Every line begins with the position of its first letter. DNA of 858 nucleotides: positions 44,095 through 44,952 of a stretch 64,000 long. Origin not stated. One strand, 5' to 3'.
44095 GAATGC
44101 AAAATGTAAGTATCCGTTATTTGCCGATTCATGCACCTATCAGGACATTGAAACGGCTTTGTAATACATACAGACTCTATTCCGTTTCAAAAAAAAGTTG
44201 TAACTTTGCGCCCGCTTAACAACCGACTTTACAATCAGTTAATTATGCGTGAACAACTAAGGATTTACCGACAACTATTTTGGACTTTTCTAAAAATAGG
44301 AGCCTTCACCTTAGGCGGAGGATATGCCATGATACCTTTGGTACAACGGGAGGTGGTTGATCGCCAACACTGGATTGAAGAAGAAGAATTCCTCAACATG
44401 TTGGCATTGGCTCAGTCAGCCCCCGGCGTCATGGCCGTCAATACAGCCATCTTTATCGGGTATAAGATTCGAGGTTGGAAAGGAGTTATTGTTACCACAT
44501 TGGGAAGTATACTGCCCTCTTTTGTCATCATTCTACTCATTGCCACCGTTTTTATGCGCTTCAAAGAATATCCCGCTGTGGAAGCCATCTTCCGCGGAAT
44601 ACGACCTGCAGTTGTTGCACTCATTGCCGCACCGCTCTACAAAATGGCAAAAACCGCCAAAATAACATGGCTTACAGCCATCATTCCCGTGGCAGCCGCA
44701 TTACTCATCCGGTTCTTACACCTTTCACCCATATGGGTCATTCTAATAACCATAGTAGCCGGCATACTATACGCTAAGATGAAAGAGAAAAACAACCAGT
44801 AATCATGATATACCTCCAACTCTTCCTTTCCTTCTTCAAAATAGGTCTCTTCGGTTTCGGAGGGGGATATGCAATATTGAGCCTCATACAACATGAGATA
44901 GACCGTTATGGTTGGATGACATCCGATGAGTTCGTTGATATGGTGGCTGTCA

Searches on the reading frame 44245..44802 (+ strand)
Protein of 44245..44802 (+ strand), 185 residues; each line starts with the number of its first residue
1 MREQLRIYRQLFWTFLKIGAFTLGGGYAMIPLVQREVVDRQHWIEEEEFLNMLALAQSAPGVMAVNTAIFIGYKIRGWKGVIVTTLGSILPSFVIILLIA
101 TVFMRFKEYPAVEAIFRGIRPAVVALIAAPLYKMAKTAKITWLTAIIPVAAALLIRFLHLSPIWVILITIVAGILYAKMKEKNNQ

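Call 57: find_encoding_contigs(protein=window:44245-44802:+, flank=10000, max_places=10)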
Protein window:44245-44802:+ (185 aa): 7 contigs read that carry it; 1 place shown.
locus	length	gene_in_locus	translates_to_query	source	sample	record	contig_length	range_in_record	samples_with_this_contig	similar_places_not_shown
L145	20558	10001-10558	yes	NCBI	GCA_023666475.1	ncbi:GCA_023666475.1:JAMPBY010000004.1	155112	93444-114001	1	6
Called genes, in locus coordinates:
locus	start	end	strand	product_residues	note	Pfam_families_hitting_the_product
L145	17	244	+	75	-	-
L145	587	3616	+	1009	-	PF07549:Sec_GG (faint), PF21760:SecD_1st, PF22599:SecDF_P1_head, PF02355:SecD_SecF_C, PF03176:MMPL, PF02355:SecD_SecF_C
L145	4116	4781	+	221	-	PF09818:ABC_ATPase (faint), PF00005:ABC_tran, PF02463:SMC_N, PF13304:AAA_21 (faint)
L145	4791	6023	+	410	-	PF12704:MacB_PCD, PF02687:FtsX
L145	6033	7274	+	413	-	PF12704:MacB_PCD, PF02687:FtsX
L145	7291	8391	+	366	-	PF25917:BSH_RND (weak), PF25973:BSH_CzcB (weak)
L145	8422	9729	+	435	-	PF02321:OEP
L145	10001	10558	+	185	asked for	PF02417:Chromate_transp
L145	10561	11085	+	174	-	PF02417:Chromate_transp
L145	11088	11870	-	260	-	PF08280:HTH_Mga (weak), PF08220:HTH_DeoR, PF08279:HTH_11, PF00455:DeoRC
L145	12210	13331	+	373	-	PF01380:SIS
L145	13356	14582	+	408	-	PF08013:GatZ_KbaZ-like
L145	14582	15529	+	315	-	PF00294:PfkB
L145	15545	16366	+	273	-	PF01116:F_bP_aldolase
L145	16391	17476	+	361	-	PF04909:Amidohydro_2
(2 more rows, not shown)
